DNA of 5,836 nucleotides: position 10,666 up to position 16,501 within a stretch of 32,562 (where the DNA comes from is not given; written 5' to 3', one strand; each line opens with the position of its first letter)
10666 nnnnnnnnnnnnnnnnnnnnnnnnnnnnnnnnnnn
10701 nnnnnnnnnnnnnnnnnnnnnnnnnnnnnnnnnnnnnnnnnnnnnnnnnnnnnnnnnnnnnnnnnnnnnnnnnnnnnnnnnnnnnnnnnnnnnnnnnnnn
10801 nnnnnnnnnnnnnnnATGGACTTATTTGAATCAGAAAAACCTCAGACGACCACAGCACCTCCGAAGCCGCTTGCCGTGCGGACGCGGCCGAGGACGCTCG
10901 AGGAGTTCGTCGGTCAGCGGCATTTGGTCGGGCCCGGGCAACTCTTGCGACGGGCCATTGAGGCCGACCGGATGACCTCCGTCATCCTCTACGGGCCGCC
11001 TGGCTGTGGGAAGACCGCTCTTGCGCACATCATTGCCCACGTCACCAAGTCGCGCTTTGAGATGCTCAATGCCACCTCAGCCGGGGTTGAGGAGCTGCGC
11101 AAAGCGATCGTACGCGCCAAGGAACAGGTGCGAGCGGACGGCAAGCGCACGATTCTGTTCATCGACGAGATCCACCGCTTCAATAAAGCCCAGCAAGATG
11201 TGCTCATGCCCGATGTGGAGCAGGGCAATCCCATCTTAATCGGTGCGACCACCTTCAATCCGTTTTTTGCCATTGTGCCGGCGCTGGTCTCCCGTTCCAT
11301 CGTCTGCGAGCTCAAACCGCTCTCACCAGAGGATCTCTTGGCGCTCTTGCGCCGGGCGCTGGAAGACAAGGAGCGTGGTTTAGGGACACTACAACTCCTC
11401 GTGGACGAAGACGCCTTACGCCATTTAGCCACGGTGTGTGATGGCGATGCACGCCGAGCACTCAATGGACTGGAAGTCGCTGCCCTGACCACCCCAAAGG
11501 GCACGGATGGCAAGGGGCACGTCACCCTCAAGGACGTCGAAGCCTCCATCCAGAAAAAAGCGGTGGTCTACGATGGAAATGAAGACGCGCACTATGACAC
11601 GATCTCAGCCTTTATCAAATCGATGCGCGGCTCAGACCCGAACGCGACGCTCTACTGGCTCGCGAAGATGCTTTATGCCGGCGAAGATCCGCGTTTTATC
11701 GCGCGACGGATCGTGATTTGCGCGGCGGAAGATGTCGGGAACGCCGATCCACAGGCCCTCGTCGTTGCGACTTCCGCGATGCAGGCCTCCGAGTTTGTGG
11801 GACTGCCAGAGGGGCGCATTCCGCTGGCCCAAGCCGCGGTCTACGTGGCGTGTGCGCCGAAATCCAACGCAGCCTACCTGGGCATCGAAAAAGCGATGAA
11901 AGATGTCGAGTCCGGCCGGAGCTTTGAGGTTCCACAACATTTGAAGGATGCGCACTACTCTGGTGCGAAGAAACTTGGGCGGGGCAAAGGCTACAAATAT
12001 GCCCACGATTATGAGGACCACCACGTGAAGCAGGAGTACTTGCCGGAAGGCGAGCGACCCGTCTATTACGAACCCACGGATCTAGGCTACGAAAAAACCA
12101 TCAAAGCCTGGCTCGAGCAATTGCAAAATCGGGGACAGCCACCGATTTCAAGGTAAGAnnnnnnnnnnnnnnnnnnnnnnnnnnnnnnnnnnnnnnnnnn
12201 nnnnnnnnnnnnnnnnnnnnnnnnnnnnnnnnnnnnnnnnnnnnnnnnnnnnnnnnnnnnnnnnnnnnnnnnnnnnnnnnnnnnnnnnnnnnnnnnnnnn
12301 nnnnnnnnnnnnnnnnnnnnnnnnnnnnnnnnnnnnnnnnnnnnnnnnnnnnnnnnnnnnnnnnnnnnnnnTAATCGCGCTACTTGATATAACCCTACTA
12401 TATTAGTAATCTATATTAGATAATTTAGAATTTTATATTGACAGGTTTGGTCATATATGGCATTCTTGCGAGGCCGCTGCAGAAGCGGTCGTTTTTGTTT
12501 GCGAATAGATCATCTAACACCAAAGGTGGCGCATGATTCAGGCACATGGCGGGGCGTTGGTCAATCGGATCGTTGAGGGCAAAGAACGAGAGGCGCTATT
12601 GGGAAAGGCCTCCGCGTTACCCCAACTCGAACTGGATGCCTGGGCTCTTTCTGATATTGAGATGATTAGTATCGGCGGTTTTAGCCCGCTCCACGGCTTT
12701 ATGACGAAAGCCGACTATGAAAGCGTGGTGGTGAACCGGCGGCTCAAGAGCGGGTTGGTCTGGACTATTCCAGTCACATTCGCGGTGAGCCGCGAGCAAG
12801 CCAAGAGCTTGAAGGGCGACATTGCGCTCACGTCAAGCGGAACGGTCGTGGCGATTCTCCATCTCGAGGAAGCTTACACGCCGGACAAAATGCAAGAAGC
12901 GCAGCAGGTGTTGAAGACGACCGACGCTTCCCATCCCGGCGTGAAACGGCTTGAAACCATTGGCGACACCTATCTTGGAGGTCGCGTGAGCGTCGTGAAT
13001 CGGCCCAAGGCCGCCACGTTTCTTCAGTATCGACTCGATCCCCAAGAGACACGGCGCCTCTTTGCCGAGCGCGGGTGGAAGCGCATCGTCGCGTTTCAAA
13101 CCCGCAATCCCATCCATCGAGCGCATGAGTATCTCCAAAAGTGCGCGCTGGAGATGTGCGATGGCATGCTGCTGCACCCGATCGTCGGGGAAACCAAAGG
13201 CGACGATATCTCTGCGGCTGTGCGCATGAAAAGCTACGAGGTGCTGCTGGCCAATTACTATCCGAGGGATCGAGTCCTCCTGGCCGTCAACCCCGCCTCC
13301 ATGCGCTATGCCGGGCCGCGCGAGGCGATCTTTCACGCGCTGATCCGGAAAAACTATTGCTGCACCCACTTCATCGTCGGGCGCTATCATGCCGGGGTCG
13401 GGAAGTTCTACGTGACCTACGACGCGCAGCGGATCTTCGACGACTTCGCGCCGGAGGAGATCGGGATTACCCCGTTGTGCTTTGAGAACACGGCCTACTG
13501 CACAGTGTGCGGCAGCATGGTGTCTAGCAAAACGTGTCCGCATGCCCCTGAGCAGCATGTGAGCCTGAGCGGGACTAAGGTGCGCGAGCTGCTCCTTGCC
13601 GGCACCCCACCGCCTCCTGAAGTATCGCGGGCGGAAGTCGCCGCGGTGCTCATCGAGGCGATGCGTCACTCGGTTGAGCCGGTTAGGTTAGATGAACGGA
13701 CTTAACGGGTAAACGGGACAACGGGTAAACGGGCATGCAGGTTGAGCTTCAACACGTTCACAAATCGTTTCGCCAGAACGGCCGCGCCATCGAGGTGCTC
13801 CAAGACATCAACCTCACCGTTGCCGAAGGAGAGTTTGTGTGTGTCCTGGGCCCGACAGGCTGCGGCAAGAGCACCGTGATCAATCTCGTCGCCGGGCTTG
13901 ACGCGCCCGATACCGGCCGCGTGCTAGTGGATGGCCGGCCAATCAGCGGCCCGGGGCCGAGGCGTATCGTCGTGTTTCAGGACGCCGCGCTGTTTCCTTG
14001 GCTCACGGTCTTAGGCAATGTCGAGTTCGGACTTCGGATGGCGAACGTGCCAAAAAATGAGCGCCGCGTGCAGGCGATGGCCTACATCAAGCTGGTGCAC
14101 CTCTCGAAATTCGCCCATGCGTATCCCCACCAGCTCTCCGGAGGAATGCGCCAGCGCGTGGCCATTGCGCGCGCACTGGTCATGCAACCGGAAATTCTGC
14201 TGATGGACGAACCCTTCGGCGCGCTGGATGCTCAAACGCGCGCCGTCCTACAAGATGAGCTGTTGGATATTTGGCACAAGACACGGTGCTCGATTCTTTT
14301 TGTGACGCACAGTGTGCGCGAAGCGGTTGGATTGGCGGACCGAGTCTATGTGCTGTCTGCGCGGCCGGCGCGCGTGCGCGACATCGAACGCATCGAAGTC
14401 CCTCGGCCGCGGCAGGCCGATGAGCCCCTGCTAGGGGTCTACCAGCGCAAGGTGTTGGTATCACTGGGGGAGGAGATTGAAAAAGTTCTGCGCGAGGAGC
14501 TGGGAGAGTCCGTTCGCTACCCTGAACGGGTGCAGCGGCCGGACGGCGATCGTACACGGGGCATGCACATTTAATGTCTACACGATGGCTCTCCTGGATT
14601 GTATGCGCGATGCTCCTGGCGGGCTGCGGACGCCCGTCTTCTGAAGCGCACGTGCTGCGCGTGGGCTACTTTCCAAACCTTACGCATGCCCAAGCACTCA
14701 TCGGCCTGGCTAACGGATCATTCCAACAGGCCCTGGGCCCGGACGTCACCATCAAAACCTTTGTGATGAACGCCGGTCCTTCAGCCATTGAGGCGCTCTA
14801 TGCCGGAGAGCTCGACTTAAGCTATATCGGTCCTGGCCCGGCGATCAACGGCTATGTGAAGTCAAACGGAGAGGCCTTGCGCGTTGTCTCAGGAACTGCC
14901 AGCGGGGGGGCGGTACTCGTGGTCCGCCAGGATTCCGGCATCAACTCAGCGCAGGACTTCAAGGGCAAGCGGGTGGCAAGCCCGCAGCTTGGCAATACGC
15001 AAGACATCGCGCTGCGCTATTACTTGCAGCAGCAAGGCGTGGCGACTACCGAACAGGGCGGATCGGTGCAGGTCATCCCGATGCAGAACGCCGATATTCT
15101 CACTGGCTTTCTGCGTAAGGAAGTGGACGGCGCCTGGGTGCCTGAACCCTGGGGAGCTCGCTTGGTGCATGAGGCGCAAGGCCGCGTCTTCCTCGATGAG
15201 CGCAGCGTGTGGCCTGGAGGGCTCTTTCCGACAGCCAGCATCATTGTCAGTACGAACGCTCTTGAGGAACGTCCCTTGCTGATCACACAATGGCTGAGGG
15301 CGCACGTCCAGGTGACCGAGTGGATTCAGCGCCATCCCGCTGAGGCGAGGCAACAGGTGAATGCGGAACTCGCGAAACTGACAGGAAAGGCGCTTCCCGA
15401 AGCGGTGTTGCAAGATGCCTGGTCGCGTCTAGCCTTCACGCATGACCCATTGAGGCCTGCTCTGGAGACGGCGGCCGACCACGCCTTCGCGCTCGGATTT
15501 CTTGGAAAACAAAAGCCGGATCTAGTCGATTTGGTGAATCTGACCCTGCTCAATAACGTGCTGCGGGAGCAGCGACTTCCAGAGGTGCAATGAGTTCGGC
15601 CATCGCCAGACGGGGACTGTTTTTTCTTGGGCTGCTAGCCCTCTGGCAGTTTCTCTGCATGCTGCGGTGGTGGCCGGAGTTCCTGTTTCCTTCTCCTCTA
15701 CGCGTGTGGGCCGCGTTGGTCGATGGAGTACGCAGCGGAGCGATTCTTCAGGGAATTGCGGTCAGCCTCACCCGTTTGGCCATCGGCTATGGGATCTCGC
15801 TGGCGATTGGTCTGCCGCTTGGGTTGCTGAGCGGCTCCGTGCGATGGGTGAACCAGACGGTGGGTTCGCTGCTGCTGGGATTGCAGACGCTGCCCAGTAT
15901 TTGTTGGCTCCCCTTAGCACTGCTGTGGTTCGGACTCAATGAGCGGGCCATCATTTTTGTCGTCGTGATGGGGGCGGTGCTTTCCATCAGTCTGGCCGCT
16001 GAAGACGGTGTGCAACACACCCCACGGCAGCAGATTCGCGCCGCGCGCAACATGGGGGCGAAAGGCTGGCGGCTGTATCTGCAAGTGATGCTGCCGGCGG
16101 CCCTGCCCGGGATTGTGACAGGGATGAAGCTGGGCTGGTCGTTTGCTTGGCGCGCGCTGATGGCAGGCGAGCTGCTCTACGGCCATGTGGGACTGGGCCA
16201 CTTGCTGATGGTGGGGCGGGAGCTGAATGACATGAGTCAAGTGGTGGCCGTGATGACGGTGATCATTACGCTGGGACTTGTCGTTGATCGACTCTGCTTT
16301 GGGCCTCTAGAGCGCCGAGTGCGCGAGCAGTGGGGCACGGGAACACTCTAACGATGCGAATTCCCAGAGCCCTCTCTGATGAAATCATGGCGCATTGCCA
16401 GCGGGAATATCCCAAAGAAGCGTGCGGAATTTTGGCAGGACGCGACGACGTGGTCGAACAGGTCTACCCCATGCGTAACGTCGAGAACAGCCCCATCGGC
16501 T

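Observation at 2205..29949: Recurrent architecture: 7- or 8-nt-periodic inverted tandem arrays fill intra-operon spacers and end at SD-less start codons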

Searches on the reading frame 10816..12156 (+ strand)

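Call 15: search_protein_families(library=pfam, proteins=[window:10816-12156:+])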
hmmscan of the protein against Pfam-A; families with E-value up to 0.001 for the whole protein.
window:10816-12156:+ (446 aa): 14 families
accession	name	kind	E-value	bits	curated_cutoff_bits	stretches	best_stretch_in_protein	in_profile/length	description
PF12002.13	MgsA_C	-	2.3e-72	242.8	27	1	272-436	1-166/167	MgsA AAA+ ATPase C terminal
PF16193.11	AAA_assoc_2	-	5.6e-28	97.5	34.3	1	193-271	4-81/81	AAA C-terminal domain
PF00004.35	AAA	-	8.5e-17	62.3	21.2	1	56-160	1-122/131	ATPase family associated with various cellular activities (AAA)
PF05496.18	RuvB_N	-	4.6e-16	59.4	27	1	24-136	2-110/159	Holliday junction DNA helicase RuvB P-loop domain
PF07728.20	AAA_5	-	1e-09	38.9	22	1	56-132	2-88/139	AAA domain (dynein-related subfamily)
PF13191.12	AAA_16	-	1.1e-07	33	32.6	0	44-79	12-51/167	AAA ATPase domain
PF13173.12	AAA_14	-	1.4e-06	28.8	27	1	55-172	4-126/129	AAA domain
PF01637.24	ATPase_2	-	2.3e-05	24.7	33.2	0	45-77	12-44/225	ATPase domain predominantly from Archaea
PF20720.3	nSTAND3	-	7.1e-05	23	27.2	1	54-105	18-68/155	Novel STAND NTPase 3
PF01078.27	Mg_chelatase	-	7.3e-05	22.7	20.3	0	54-76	23-45/207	Magnesium chelatase, subunit ChlI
PF13401.12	AAA_22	-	0.00016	22.4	27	0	54-128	6-84/130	AAA domain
PF14532.12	Sigma54_activ_2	-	0.00046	20.9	25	1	50-131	18-90/138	Sigma-54 interaction domain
PF06068.19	TIP49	-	0.00054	19.7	23.8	0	29-87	24-86/347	TIP49 P-loop domain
PF00158.32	Sigma54_activat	-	0.00087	19.4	20.2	0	51-144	20-127/168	Sigma-54 interaction domain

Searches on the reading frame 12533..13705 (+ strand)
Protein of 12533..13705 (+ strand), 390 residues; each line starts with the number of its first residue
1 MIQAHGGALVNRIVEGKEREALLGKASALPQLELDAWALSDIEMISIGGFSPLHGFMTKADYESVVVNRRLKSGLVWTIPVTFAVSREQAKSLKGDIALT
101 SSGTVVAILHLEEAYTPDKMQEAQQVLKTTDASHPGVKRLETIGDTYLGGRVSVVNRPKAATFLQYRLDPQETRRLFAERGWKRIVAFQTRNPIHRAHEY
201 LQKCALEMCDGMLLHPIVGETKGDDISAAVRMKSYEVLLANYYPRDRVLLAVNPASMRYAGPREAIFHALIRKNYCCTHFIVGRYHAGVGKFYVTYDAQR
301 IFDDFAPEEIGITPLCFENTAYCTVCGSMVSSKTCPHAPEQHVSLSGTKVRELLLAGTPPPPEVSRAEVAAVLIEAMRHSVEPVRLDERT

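Call 15: search_protein_families(library=pfam, proteins=[window:12533-13705:+])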
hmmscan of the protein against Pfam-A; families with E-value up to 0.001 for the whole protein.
window:12533-13705:+ (390 aa): 2 families
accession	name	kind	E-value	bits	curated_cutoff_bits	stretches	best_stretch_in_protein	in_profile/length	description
PF01747.23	ATP-sulfurylase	-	3.7e-93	311.2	24.3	1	165-375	2-211/212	ATP-sulfurylase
PF14306.12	PUA_2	-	3.1e-52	176.8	27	1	2-157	1-159/159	PUA-like domain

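Call 20: find_encoding_contigs(protein=window:12533-13705:+, flank=10000, max_places=10)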
Protein window:12533-13705:+ (390 aa): no gene with exactly this product is on record in the collection.

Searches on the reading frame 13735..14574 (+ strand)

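Call 15: search_protein_families(library=pfam, proteins=[window:13735-14574:+])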
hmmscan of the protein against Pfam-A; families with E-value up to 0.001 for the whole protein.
window:13735-14574:+ (279 aa): 2 families
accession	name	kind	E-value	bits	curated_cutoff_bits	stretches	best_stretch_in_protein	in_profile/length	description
PF00005.33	ABC_tran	-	1.3e-32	113.7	25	1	22-161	1-136/137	ABC transporter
PF13304.12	AAA_21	-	8.9e-05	23.1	27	0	131-194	235-300/304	AAA domain, putative AbiEii toxin, Type IV TA system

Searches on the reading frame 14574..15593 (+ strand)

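Call 15: search_protein_families(library=pfam, proteins=[window:14574-15593:+])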
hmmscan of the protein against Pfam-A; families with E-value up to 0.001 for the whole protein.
window:14574-15593:+ (339 aa): 3 families
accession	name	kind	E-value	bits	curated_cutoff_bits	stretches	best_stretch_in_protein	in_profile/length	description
PF13379.11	NMT1_2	-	1.2e-34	120.7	24.7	1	24-262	4-247/252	NMT1-like family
PF12974.12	Phosphonate-bd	-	9.7e-16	58.3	27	1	52-228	25-200/242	ABC transporter, phosphonate, periplasmic substrate-binding protein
PF09084.16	NMT1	-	1.7e-14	54.7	20.5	1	102-258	64-216/216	NMT1/THI5 like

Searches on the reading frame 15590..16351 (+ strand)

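Call 15: search_protein_families(library=pfam, proteins=[window:15590-16351:+])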
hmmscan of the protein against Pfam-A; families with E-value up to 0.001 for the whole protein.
window:15590-16351:+ (253 aa): 1 family
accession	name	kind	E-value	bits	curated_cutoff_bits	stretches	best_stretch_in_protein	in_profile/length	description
PF00528.27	BPD_transp_1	-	3.1e-26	92.7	26.4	1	74-235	1-174/184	Binding-protein-dependent transport system inner membrane component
